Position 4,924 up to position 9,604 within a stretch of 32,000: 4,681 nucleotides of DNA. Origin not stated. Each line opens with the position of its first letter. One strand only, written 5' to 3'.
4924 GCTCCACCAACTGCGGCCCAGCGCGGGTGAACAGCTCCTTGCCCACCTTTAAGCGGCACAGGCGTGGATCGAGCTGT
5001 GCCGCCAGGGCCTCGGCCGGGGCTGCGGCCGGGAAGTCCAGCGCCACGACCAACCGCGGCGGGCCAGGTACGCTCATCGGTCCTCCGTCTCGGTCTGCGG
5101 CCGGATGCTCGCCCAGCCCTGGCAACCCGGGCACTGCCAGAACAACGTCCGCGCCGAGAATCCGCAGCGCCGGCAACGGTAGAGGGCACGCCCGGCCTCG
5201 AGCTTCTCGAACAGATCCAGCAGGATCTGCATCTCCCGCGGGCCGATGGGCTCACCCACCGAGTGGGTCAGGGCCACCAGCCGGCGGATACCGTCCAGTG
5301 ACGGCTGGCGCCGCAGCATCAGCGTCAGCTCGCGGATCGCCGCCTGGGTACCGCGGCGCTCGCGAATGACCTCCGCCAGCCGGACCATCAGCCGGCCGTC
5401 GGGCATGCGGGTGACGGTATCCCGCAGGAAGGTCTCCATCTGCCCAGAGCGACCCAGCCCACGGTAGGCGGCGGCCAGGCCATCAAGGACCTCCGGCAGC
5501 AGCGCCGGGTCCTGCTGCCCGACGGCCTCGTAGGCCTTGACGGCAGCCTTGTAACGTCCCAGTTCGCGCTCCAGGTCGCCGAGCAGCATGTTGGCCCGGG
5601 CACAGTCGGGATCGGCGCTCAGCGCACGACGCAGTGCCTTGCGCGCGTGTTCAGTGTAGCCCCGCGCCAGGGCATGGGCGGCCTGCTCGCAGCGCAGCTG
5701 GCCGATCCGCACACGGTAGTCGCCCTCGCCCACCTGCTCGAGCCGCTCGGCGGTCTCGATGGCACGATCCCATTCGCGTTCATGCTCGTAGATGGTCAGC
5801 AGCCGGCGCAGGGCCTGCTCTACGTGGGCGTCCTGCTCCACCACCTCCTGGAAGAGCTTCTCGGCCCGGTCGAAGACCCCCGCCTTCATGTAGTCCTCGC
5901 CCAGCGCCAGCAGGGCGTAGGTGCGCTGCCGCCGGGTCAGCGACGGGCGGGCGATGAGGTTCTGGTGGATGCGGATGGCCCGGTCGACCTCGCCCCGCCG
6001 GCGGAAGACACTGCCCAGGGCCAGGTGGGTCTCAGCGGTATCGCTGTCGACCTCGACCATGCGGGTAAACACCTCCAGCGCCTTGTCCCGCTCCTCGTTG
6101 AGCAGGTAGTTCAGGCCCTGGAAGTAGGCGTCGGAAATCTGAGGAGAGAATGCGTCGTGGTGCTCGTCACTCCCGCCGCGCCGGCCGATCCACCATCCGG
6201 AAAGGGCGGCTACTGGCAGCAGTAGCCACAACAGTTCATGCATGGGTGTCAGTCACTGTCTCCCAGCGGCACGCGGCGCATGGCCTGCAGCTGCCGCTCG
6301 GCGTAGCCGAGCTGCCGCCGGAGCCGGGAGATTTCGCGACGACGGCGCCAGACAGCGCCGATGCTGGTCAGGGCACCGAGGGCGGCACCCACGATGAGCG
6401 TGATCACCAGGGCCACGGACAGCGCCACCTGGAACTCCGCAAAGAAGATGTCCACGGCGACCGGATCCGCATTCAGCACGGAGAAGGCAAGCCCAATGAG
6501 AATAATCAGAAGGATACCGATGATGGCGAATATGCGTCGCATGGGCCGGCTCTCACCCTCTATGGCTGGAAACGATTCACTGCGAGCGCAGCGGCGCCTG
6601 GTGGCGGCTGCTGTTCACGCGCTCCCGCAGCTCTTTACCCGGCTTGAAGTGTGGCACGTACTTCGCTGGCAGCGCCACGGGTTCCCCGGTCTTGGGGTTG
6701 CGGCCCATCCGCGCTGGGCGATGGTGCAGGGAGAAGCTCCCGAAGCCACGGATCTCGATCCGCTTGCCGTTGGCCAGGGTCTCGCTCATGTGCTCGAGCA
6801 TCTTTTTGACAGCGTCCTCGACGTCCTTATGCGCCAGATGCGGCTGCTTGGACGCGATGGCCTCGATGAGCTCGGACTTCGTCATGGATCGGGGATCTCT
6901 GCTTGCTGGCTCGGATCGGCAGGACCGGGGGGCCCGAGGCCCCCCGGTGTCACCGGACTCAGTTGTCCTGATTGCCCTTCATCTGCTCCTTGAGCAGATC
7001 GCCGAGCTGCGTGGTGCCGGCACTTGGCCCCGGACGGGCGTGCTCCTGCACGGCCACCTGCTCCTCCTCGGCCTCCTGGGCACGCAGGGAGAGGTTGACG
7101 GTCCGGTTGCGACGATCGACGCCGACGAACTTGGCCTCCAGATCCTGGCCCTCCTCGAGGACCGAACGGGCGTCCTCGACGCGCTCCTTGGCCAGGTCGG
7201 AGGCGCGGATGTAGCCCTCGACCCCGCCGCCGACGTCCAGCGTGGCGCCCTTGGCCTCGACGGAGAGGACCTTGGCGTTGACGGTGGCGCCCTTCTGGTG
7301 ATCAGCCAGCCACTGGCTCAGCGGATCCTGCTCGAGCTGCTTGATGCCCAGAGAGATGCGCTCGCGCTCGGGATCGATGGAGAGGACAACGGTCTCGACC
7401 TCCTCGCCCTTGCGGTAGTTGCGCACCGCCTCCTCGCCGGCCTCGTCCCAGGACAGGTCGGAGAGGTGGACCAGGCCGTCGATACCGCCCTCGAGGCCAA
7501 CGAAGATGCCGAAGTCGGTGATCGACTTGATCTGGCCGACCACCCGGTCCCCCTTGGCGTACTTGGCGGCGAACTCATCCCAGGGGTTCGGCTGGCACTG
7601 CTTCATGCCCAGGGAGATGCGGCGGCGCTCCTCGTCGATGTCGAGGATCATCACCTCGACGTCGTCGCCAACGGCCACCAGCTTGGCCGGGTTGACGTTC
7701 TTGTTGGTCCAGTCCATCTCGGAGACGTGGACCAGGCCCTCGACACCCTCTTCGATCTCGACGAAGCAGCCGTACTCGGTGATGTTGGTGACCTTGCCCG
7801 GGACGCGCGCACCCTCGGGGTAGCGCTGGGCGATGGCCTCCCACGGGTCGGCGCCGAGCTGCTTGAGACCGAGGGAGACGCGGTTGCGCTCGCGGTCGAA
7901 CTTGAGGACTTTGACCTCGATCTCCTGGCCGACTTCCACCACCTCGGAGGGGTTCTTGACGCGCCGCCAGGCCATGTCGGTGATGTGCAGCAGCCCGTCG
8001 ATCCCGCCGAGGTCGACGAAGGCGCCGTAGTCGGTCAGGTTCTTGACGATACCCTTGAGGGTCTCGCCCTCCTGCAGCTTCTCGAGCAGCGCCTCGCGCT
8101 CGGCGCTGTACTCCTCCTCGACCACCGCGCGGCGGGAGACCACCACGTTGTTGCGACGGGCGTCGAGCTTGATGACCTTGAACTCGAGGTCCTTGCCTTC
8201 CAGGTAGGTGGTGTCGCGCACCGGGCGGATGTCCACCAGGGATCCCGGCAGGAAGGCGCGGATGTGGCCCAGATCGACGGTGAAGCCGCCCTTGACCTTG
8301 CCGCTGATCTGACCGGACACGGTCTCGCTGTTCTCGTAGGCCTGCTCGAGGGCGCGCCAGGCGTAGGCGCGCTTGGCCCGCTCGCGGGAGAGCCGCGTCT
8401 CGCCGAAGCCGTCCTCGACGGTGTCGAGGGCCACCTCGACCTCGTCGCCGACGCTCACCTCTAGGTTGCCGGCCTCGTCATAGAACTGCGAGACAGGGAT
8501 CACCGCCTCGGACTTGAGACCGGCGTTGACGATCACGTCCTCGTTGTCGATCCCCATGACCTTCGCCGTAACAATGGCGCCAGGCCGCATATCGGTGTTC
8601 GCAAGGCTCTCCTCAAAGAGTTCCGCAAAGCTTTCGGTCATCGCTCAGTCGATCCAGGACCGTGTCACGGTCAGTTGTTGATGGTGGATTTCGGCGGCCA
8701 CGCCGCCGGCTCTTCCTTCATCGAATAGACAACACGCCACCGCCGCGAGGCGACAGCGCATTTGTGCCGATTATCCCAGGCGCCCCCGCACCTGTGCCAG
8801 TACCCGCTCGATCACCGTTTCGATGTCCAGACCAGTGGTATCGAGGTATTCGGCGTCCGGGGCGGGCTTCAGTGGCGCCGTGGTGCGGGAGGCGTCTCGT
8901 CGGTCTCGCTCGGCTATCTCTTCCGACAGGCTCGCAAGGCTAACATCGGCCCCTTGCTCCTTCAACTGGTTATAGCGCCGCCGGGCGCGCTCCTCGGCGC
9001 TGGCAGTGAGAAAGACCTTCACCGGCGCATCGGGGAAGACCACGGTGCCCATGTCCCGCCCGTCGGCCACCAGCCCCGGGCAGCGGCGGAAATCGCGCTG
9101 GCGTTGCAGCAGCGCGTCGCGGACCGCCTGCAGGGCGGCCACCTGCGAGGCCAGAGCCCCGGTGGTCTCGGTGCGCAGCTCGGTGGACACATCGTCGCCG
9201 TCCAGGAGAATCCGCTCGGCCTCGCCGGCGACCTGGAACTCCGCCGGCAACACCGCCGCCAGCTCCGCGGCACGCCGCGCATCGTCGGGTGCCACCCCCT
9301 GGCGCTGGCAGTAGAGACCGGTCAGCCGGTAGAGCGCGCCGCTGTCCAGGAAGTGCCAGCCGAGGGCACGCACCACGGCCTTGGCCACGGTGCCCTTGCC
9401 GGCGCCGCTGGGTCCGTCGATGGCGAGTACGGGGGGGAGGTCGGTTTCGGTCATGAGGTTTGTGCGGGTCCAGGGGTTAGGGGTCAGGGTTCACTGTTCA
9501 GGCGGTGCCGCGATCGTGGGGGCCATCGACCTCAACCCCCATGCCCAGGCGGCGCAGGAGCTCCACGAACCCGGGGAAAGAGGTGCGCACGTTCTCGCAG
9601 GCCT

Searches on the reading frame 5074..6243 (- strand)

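Call 80: search_protein_families(library=pfam, proteins=[window:5074-6243:-], max_evalue=0.00001)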
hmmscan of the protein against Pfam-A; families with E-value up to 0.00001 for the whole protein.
window:5074-6243:- (389 aa): 12 families
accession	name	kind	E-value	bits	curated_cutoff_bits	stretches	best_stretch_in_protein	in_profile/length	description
PF13432.12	TPR_16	-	4.4e-21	75.4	32.7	1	187-245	3-61/65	Tetratricopeptide repeat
PF13428.12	TPR_14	-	2.4e-17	62.1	23.5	0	189-224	9-44/44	Tetratricopeptide repeat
PF07719.23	TPR_2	-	6.2e-15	54.5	27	0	215-246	1-32/34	Tetratricopeptide repeat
PF13176.12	TPR_7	-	1.2e-14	53.5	27.9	0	72-98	1-29/36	Tetratricopeptide repeat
PF14559.12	TPR_19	-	1.5e-13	51.3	25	0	192-253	2-62/68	Tetratricopeptide repeat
PF13424.12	TPR_12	-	8.7e-12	45.5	30.1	0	179-239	8-69/77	Tetratricopeptide repeat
PF13181.12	TPR_8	-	2.2e-11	43.4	25.7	0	215-241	1-27/34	Tetratricopeptide repeat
PF25063.1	ARM_TT21_C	-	2.4e-10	41.1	35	0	51-166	36-153/209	Tetratricopeptide repeat protein 21 C-terminal ARM domain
PF18073.7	Zn_ribbon_LapB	-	3.6e-10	39.8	25.7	1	355-382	1-28/28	Rubredoxin metal binding domain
PF13174.12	TPR_6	-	1.4e-09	38.4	26.3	0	109-137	1-29/33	Tetratricopeptide repeat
PF13414.12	TPR_11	-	2.7e-09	37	26.8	0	222-260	1-38/42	TPR repeat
PF00515.34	TPR_1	-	9.3e-09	35.2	27.8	0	216-239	2-25/34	Tetratricopeptide repeat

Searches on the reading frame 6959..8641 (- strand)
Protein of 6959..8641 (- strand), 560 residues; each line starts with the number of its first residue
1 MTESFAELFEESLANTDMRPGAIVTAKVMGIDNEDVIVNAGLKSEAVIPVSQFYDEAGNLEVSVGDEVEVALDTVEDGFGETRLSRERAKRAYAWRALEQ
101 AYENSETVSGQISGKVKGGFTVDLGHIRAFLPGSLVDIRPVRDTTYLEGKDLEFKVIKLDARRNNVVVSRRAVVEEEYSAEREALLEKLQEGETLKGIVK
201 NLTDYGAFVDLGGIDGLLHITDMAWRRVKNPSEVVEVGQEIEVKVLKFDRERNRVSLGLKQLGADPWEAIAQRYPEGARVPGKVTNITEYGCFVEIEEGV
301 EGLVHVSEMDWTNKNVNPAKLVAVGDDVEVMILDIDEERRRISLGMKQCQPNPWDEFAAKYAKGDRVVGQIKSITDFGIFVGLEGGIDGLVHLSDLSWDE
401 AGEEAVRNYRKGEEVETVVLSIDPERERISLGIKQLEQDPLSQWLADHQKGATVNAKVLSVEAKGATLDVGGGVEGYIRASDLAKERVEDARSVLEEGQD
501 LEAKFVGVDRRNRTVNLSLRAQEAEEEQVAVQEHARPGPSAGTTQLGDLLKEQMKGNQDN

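Call 80: search_protein_families(library=pfam, proteins=[window:6959-8641:-], max_evalue=0.00001)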
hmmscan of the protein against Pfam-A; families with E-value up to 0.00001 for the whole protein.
window:6959-8641:- (560 aa): 4 families
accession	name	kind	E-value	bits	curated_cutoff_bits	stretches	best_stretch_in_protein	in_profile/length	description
PF00575.29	S1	-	4e-101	331.9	22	6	188-260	1-74/74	S1 RNA binding domain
PF23459.1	S1_RRP5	-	3.7e-26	91.9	27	0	449-519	2-72/72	RRP5 S1 domain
PF21710.3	Spt6_S1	-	9.9e-20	71.1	27.5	0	449-523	15-90/91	Spt6, S1/OB domain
PF17092.11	PCB_OB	-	1.7e-07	32.4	27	0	269-331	24-96/111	Penicillin-binding protein OB-like domain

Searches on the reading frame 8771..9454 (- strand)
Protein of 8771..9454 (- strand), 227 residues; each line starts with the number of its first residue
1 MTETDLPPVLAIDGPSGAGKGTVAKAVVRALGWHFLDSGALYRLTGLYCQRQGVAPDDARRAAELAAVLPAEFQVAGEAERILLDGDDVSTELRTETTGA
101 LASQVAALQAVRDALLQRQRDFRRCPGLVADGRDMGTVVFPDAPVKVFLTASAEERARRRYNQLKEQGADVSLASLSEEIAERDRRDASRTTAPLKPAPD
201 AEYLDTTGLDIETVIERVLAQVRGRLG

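Call 80: search_protein_families(library=pfam, proteins=[window:8771-9454:-], max_evalue=0.00001)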
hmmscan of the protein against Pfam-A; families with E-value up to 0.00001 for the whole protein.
window:8771-9454:- (227 aa): 2 families
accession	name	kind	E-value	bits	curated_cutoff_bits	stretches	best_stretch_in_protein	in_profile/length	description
PF02224.24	Cytidylate_kin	-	7.1e-71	238.7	26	1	11-223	2-210/211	Cytidylate kinase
PF13189.12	Cytidylate_kin2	-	1.5e-06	28.9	28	1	9-190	1-153/176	Cytidylate kinase-like family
